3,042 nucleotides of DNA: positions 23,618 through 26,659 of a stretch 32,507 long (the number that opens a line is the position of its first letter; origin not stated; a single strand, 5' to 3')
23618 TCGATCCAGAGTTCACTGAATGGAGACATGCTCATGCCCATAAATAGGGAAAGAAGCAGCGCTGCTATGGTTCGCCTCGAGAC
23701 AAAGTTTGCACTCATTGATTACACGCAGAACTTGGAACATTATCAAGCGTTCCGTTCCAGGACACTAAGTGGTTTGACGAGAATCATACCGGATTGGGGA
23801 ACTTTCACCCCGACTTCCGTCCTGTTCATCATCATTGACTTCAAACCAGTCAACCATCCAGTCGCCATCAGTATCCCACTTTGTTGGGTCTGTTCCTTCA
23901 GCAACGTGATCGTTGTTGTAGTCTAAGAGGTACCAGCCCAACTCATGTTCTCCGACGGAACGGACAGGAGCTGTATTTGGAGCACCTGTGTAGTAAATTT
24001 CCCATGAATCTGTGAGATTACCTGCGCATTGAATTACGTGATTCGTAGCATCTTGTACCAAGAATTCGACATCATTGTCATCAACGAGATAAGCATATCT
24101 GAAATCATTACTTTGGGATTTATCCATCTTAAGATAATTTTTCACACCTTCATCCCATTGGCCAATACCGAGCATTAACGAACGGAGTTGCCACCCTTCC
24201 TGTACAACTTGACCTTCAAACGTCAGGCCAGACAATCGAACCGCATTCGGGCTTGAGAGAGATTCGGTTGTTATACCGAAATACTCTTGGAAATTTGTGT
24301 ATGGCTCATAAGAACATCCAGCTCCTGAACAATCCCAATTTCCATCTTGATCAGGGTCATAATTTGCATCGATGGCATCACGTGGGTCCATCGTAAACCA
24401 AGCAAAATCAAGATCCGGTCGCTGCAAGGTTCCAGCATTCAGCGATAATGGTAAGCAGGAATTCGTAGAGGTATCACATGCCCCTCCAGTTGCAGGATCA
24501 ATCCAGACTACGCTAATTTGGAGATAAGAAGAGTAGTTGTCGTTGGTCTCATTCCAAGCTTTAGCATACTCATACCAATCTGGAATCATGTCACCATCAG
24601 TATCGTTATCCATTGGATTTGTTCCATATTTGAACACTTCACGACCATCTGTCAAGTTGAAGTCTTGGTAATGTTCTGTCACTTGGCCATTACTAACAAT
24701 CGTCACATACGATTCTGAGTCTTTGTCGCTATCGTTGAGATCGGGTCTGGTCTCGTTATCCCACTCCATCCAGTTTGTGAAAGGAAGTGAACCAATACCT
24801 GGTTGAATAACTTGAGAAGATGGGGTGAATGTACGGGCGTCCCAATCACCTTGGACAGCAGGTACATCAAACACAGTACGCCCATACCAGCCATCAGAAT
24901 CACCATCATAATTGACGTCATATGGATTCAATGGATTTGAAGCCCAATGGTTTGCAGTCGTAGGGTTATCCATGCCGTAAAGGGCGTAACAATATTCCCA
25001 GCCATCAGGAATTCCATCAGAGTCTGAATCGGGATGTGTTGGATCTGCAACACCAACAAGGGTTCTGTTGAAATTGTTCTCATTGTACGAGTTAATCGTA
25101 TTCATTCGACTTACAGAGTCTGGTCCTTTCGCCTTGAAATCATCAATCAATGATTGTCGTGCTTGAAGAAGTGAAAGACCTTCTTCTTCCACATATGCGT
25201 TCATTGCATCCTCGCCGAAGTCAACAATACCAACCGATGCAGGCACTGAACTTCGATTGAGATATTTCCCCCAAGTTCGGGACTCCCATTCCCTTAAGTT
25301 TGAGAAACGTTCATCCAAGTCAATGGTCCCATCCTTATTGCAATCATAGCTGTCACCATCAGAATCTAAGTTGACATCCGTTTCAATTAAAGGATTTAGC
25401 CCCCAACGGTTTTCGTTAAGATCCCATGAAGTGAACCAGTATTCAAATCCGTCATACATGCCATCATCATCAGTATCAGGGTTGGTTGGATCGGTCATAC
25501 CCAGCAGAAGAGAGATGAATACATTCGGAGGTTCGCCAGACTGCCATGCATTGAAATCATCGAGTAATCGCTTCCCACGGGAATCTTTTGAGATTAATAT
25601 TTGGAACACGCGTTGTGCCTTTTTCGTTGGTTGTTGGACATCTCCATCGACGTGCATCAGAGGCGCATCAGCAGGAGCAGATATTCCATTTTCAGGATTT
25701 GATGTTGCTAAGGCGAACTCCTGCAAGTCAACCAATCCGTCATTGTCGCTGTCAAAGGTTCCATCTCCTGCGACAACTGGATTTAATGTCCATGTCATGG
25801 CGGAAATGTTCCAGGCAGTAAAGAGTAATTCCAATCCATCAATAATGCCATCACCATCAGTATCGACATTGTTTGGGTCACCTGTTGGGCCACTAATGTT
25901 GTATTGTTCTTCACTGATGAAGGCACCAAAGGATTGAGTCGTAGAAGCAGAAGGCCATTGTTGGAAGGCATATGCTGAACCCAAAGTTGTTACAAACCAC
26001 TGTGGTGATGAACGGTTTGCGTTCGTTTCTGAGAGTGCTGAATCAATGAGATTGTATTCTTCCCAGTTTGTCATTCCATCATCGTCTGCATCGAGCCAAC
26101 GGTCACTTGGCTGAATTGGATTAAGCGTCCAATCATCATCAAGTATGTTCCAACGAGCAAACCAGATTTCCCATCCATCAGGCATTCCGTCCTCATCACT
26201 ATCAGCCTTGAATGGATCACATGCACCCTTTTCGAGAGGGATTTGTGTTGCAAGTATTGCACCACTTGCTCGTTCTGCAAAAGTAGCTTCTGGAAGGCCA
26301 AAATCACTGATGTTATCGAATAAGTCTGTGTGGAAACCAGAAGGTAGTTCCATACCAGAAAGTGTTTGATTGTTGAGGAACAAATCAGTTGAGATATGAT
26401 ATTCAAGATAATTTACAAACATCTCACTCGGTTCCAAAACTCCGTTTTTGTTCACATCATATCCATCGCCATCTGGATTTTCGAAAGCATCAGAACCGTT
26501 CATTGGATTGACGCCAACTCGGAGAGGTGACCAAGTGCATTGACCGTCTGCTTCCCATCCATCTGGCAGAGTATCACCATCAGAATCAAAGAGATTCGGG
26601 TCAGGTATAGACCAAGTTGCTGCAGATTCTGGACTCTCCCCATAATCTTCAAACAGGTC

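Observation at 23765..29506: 1913-aa secreted protein with a super-repeat of about 50 aa pairing TSP3-like and EF-hand/dockerin-like Ca loops around a central beta-propeller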

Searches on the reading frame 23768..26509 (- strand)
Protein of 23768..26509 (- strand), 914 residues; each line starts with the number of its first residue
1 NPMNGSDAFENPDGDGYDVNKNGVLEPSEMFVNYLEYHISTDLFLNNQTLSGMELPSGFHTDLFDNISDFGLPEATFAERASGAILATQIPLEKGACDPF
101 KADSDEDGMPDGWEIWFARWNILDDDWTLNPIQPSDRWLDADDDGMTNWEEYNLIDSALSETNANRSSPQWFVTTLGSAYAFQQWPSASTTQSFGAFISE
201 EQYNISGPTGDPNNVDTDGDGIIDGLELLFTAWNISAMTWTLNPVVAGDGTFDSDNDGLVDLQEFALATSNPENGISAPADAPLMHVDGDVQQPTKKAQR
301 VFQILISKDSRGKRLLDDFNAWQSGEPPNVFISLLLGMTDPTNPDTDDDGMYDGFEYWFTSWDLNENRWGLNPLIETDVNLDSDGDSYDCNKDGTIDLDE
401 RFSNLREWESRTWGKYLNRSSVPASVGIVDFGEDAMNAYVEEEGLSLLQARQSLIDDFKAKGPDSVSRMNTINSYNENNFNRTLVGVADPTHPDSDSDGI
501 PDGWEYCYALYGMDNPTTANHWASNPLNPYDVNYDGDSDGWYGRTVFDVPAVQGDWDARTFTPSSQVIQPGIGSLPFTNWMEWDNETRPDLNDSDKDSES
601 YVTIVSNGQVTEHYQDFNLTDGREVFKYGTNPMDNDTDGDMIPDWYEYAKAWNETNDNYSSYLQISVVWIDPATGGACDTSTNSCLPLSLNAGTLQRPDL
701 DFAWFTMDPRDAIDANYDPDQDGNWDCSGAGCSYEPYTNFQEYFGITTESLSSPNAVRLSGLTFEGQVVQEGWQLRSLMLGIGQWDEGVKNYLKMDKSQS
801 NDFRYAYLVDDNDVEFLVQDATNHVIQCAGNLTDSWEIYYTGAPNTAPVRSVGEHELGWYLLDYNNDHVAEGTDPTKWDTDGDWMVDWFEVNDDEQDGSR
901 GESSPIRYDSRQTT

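Call 34: predict_structure(alignment_id=A3)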
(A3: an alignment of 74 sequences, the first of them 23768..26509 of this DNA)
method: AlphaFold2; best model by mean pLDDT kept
length: 914 residues; sequences in the alignment: 74
mean_pLDDT: 91.8   pTM: 0.79
mean pLDDT of the five models: 91.8, 91.5, 90.6, 87.8, 85.4
residues with pLDDT >= 90: 725; 70-90: 180; 50-70: 5; < 50: 4
segments of 3 or more residues with pLDDT < 50: none
pLDDT, mean of each block of 10 residues (from residue 1): 68 90 90 92 89 88 85 88 91 90 94 93 89 94 94 94 91 91 90 93 90 93 94 92 93 92 94 90 94 91 93 93 94 95 94 95 91 94 93 89 95 93 92 97 96 94 93 91 91 94 96 93 96 95 91 91 90 93 94 92 93 94 95 94 95 93 95 88 90 91 96 96 87 92 94 95 94 94 89 91 91 88 93 93 90 94 94 94 92 86 86 56
secondary structure, 60 per line:
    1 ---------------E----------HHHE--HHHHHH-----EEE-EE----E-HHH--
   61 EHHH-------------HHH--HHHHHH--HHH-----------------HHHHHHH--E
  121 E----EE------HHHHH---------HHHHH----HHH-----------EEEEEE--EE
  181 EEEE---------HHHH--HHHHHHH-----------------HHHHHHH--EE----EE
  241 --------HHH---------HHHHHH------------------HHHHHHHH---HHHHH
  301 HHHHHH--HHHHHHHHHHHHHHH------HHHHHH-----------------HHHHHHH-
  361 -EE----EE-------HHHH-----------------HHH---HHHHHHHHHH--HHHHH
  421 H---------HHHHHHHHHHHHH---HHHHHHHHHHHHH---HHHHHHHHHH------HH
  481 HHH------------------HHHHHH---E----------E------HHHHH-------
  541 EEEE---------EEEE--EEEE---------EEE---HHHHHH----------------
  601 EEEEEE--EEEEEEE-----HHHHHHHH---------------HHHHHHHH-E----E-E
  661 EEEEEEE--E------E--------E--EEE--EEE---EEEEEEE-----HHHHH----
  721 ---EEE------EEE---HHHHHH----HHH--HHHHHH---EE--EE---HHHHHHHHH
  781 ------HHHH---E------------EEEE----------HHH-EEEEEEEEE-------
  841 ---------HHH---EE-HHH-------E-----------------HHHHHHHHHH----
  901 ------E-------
elements in order (helices of 4 or more, strands of 3 or more residues): H33-38 E44-46 H83-88 H111-117 H134-138 H148-152 E171-176 E179-184 H194-197 H200-206 H224-230 H261-266 H285-292 H296-306 H309-323 H330-335 H353-359 H377-380 H404-413 H416-421 H431-443 H447-459 H463-472 H479-483 H502-507 H529-533 E541-544 E554-557 E560-563 E573-575 H579-584 E601-606 E609-615 H621-628 H644-651 E660-667 E689-691 E694-696 E700-706 H712-716 E724-726 E733-735 H739-744 H754-759 H772-780 H787-790 E807-810 E825-833 H887-896

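Call 37: fold_search(model_id=the predicted structure, library=pdb)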
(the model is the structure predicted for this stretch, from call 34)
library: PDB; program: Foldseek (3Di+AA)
matches with E <= 10: 13; with E <= 0.001: 0
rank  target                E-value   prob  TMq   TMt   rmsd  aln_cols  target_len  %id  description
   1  4q5s_D                2.1e+00  0.01  0.05  0.04  25.6       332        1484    8  Thermus thermophilus RNA polymerase initially transcribing complex containing 6-mer RNA (released 2014-07-09)
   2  6psn_A                2.5e+00  0.04  0.05  0.07  11.1        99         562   12  Anthrax toxin protective antigen channels bound to lethal factor (released 2020-03-04)
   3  7o85_A                3.1e+00  0.02  0.05  0.11  14.5       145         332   11  Anthrax toxin prepore in complex with the neutralizing Fab cAb29 (released 2021-04-28)
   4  7c7u_B                4.3e+00  0.05  0.05  0.07  13.2       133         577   14  Biofilm associated protein - BSP domain (released 2021-05-12)
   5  7c7r_A                4.8e+00  0.16  0.03  0.06   4.9        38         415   37  Biofilm associated protein - B domain (released 2021-05-12)
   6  3nr1_A                4.8e+00  0.02  0.05  0.15  14.3       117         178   10  A metazoan ortholog of SpoT hydrolyzes ppGpp and plays a role in starvation responses (released 2010-09-08)
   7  3hc1                  5.0e+00  0.01  0.07  0.14  18.2       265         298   14  Crystal structure of HDOD domain protein with unknown function (NP_953345.1) from GEOBACTER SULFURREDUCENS at 1.90 A res (released 2009-06-02)
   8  8f53_0                7.3e+00  0.13  0.04  0.51   9.3        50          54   20  Top-down design of protein architectures with reinforcement learning (released 2023-05-10)
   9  4mc8                  8.1e+00  0.01  0.06  0.10  16.8       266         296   15  Hedycaryol synthase in complex with HEPES (released 2014-01-29)
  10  6m6b_D                8.6e+00  0.00  0.04  0.03  26.9       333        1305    9  Cryo-EM structure of Thermus thermophilus Mfd in complex with RNA polymerase and ATP-gamma-S (released 2020-10-14)
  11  5vo8_D                8.6e+00  0.00  0.06  0.04  25.7       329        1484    9  X-ray crystal structure of a bacterial reiterative transcription complex of pyrG promoter (released 2017-05-24)
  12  2is1_B                9.0e+00  0.07  0.04  0.06   9.4        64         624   22  Crystal structure of UvrD-DNA-SO4 complex (released 2007-01-09)
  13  5vxa_A                9.0e+00  0.02  0.05  0.16   9.4        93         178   11  Structure of the human Mesh1-NADPH complex (released 2018-05-23)

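Call 78: fold_search(model_id=the predicted structure, library=viral)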
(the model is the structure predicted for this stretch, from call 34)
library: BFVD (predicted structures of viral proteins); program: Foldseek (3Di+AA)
matches with E <= 10: 17; with E <= 0.001: 0
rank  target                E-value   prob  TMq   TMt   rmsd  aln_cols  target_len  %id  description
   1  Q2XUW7                1.3e-02  0.99  0.07  0.14   8.0       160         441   21  (no name in the UniProt tables at hand)
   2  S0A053                3.0e+00  0.01  0.06  0.08  19.1       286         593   12  Structural protein [Cellulophaga phage phi14:2]
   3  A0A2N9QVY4            4.2e+00  0.14  0.04  0.13   7.6        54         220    9  (no name in the UniProt tables at hand)
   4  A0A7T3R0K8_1          4.2e+00  0.01  0.05  0.05  17.6       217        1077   12  Replicase [Soybean thrips rhabdo-like virus 3]
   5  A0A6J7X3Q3            4.6e+00  0.01  0.04  0.06  37.8       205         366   15  Uncharacterized protein [uncultured Caudovirales phage]
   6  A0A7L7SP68            5.5e+00  0.13  0.04  0.43   6.5        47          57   11  Uncharacterized protein [Gordonia phage Archimedes]
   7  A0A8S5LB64            6.4e+00  0.01  0.05  0.16  16.9       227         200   10  Uncharacterized protein [Siphoviridae sp. ctXOZ1]
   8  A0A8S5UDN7            7.1e+00  0.01  0.04  0.09  16.6       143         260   12  RecT family protein [Siphoviridae sp. ctkhg5]
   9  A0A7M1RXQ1            7.5e+00  0.07  0.04  0.32   7.2        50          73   22  Uncharacterized protein [uncultured phage cr3_1]
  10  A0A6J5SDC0            7.9e+00  0.11  0.03  0.32   7.1        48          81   19  Uncharacterized protein [uncultured Caudovirales phage]
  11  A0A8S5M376            7.9e+00  0.06  0.03  0.07   9.1        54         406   15  Minor capsid protein [Siphoviridae sp. ctQJR51]
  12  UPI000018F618         8.3e+00  0.01  0.03  0.08  11.8        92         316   21  (no name look-up for this kind of identifier)
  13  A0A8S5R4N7            9.3e+00  0.11  0.02  0.39   1.5        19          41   32  NTF2-2 NTF2 fold immunity protein [Podoviridae sp. ct8nN1]
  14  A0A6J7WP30            9.3e+00  0.02  0.04  0.04  14.1        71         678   15  AAA domain containing protein [uncultured Caudovirales phage]
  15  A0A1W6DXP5            9.3e+00  0.01  0.06  0.11  20.1       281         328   10  LysM domain protein [Rhodococcus phage Toil]
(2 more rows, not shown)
